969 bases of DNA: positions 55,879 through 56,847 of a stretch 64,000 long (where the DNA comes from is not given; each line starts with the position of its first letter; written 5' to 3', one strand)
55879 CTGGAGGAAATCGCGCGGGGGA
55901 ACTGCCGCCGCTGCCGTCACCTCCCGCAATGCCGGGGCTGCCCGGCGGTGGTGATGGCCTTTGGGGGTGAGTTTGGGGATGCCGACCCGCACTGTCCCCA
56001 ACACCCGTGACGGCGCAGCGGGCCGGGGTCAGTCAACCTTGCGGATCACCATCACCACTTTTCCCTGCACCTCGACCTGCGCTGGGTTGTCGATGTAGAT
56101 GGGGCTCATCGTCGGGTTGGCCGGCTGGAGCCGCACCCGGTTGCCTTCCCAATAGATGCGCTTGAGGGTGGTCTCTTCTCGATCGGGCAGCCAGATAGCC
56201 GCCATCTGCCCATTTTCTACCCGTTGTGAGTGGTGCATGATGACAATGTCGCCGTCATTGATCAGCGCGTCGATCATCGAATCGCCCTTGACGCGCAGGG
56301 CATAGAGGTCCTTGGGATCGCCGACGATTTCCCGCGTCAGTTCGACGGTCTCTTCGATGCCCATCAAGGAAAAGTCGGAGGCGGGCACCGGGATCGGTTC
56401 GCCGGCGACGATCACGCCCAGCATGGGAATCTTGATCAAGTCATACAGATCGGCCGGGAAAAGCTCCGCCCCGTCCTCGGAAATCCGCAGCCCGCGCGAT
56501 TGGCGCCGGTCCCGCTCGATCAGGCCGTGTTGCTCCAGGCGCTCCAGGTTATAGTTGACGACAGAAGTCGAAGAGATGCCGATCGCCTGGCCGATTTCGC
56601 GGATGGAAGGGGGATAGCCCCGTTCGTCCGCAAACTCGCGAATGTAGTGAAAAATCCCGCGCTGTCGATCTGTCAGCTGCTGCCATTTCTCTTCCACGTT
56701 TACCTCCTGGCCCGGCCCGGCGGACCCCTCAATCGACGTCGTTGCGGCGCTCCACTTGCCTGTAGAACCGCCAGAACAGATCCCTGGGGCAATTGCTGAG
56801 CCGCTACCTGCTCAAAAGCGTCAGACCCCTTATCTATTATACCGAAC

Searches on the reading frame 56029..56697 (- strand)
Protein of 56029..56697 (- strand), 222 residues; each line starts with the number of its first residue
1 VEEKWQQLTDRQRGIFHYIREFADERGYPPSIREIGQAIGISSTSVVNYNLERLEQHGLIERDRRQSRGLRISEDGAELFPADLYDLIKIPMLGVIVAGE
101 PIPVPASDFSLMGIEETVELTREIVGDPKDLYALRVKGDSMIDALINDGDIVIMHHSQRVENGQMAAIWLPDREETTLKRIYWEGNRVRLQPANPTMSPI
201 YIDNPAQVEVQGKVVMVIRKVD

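Call 3: search_protein_families(library=pfam, proteins=[window:56029-56697:-], max_evalue=0.01)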
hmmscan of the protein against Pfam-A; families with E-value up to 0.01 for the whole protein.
window:56029-56697:- (222 aa): 7 families
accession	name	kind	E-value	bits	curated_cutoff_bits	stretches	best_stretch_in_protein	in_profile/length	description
PF00717.28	Peptidase_S24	-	5.1e-26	91.1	23.3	1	94-215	4-116/116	Peptidase S24-like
PF01726.22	LexA_DNA_bind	-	9.1e-22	77.1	23.7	1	6-69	2-65/65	LexA DNA binding domain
PF12802.13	MarR_2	-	4.5e-06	27.2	27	1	7-66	2-58/61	MarR family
PF13463.12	HTH_27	-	4.7e-05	24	22.2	1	8-66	1-54/68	Winged helix DNA-binding domain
PF13730.12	HTH_36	-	0.00028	21.1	25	1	7-60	2-55/55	Helix-turn-helix domain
PF12840.13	HTH_20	-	0.0012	19.2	27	1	15-62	9-50/51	Helix-turn-helix domain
PF13412.12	HTH_24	-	0.0063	16.5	21.9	0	31-61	19-48/48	Winged helix-turn-helix DNA-binding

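Call 4: search_protein_families(library=ncbifam, proteins=[window:56029-56697:-], max_evalue=0.01)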
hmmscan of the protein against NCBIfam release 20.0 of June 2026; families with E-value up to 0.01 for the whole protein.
window:56029-56697:- (222 aa): 3 families
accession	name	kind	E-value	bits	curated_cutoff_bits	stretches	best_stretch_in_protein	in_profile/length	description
TIGR00498.1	lexA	equivalog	9.7e-56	188.6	110.95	1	6-221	2-202/203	transcriptional repressor LexA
NF007621.2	PRK10276.1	subfamily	4.6e-19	68.6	110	1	103-219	5-115/115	translesion error-prone DNA polymerase V autoproteolytic subunit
TIGR02754.1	sod_Ni_protease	equivalog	0.0082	16.6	63.25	0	135-180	2-51/90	nickel-type superoxide dismutase maturation protease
